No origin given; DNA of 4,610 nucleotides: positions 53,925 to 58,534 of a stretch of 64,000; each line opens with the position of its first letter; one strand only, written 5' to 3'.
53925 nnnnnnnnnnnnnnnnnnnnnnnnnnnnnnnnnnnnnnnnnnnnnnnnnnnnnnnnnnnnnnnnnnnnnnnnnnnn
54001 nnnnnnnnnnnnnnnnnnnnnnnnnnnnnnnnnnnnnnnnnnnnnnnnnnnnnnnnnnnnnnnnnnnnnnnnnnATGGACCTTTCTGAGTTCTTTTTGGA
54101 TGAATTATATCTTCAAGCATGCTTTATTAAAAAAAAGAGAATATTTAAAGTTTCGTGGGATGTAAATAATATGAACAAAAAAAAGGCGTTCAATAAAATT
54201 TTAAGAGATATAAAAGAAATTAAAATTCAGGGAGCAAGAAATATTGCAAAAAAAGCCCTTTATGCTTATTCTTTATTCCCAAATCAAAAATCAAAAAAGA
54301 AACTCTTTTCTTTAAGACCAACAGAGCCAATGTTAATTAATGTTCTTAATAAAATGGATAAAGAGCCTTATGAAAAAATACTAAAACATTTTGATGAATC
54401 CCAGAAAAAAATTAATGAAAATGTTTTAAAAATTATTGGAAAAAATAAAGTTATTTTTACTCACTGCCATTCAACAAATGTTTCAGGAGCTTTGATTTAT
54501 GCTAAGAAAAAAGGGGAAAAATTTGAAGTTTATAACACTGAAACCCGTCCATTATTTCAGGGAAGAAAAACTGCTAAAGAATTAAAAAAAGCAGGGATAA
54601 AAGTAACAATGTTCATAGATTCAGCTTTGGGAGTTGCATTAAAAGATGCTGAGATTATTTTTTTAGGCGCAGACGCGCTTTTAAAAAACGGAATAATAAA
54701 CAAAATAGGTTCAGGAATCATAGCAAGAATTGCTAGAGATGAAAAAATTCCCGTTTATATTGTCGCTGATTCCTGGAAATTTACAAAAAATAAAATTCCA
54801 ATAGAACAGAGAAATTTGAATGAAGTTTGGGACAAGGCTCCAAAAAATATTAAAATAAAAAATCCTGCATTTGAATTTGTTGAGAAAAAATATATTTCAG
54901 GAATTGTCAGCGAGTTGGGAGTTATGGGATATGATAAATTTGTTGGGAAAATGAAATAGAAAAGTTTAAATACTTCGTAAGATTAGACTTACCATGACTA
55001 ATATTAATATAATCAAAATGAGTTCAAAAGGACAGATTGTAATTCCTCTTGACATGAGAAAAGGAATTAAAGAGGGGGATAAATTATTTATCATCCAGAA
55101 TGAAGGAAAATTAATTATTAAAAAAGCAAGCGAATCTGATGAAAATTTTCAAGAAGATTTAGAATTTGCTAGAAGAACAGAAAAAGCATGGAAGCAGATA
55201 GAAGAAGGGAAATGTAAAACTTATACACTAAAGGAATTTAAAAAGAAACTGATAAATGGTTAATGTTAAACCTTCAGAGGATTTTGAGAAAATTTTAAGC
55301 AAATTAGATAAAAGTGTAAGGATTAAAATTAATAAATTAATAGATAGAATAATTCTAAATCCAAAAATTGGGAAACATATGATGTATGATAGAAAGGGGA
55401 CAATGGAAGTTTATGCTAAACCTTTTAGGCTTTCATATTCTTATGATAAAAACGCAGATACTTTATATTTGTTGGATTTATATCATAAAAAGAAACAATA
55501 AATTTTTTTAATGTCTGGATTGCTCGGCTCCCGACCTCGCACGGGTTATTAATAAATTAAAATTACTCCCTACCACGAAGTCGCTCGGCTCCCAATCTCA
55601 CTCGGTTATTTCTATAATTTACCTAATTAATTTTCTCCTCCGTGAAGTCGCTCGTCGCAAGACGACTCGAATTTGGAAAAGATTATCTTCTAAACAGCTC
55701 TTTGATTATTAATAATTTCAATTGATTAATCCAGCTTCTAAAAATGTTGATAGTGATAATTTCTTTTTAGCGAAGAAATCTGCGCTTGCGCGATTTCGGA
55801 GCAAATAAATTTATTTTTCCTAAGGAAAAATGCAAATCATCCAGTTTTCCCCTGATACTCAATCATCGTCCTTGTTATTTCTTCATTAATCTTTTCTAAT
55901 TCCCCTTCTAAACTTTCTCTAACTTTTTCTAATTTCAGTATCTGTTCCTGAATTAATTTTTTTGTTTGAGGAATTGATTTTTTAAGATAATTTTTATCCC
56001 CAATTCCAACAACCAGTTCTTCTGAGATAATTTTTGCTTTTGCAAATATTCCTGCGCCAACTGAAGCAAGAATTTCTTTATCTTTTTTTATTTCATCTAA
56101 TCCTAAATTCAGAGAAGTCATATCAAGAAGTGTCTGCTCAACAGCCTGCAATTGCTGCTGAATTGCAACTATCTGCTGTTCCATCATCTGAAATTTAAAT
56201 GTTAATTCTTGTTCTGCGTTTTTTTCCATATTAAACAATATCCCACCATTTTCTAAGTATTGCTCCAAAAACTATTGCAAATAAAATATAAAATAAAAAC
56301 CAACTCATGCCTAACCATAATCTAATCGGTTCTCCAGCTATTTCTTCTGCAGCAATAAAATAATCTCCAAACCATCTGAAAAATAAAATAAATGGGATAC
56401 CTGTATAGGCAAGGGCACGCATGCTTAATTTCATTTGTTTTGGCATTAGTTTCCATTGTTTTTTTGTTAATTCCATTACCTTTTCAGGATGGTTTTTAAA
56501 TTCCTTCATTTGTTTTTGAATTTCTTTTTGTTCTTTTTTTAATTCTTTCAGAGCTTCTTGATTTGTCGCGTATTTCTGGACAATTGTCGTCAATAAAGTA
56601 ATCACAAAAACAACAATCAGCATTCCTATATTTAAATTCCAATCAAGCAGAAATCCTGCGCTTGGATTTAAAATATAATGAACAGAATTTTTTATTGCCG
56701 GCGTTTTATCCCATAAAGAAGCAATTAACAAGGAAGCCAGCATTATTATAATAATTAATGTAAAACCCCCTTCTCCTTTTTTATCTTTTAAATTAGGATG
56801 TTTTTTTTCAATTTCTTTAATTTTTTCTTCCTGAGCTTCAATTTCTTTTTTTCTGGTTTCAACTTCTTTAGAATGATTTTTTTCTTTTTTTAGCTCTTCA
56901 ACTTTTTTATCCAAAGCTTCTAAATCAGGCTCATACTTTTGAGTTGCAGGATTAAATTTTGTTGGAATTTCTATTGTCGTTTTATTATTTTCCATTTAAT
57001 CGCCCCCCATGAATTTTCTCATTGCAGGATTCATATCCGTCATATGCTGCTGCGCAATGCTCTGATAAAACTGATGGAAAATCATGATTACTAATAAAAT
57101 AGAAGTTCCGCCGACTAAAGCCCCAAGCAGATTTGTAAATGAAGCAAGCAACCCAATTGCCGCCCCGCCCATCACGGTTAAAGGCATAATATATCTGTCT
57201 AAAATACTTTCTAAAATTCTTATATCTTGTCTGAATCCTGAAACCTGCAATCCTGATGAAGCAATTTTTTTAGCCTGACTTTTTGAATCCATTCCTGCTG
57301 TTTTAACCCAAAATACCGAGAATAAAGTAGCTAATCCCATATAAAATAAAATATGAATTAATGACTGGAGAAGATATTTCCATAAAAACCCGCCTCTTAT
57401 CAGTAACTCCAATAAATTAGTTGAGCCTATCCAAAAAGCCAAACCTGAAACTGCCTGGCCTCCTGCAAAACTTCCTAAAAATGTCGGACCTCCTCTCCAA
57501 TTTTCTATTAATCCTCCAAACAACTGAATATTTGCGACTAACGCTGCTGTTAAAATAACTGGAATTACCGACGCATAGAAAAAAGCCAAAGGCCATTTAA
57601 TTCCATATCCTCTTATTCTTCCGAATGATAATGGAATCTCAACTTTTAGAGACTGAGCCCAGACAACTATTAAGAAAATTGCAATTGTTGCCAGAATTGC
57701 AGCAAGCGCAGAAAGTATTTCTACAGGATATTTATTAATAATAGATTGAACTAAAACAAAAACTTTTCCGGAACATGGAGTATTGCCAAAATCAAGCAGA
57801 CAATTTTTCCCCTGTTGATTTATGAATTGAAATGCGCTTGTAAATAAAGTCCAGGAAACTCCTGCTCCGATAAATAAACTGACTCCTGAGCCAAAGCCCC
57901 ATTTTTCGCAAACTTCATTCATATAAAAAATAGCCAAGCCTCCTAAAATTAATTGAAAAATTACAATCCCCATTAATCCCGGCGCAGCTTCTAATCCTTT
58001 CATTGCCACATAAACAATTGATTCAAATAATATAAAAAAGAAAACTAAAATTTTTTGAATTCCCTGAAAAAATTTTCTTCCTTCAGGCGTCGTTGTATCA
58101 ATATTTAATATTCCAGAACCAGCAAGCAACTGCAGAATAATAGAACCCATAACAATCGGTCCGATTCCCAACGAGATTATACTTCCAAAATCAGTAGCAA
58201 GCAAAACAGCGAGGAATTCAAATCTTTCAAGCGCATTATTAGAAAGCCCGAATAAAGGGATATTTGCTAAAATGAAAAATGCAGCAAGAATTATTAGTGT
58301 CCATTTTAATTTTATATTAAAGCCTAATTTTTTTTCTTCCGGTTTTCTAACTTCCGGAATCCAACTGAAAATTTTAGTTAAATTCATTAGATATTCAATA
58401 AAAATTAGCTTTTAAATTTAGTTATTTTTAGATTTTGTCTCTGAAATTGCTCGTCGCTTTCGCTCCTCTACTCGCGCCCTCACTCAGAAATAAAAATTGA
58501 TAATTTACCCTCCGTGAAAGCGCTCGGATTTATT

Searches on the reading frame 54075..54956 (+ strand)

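Call 10: search_protein_families(library=pfam, proteins=[window:54075-54956:+], max_evalue=0.0001)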
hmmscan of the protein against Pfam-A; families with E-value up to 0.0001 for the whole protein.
window:54075-54956:+ (294 aa): 1 family
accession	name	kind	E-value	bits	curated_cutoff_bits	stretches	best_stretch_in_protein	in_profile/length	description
PF01008.23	IF-2B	-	1.3e-47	162.8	22.4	1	99-284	82-278/280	Initiation factor 2 subunit family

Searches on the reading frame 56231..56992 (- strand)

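Call 10: search_protein_families(library=pfam, proteins=[window:56231-56992:-], max_evalue=0.0001)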
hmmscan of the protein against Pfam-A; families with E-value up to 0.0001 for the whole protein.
window:56231-56992:- (253 aa): 1 family
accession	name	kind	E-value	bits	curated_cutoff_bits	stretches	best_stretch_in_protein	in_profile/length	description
PF01956.21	EMC3_TMCO1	-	1.3e-08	35.2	27.1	1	116-213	4-113/169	Integral membrane protein EMC3/TMCO1-like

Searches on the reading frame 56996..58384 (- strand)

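Call 10: search_protein_families(library=pfam, proteins=[window:56996-58384:-], max_evalue=0.0001)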
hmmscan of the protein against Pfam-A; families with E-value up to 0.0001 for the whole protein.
window:56996-58384:- (462 aa): 2 families
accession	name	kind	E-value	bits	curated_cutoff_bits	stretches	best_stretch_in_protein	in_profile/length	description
PF00344.25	SecY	-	2e-56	192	32.2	1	68-440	1-306/306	SecY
PF10559.14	Plug_translocon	-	5e-05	23.4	22.1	0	36-63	3-31/35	Plug domain of Sec61p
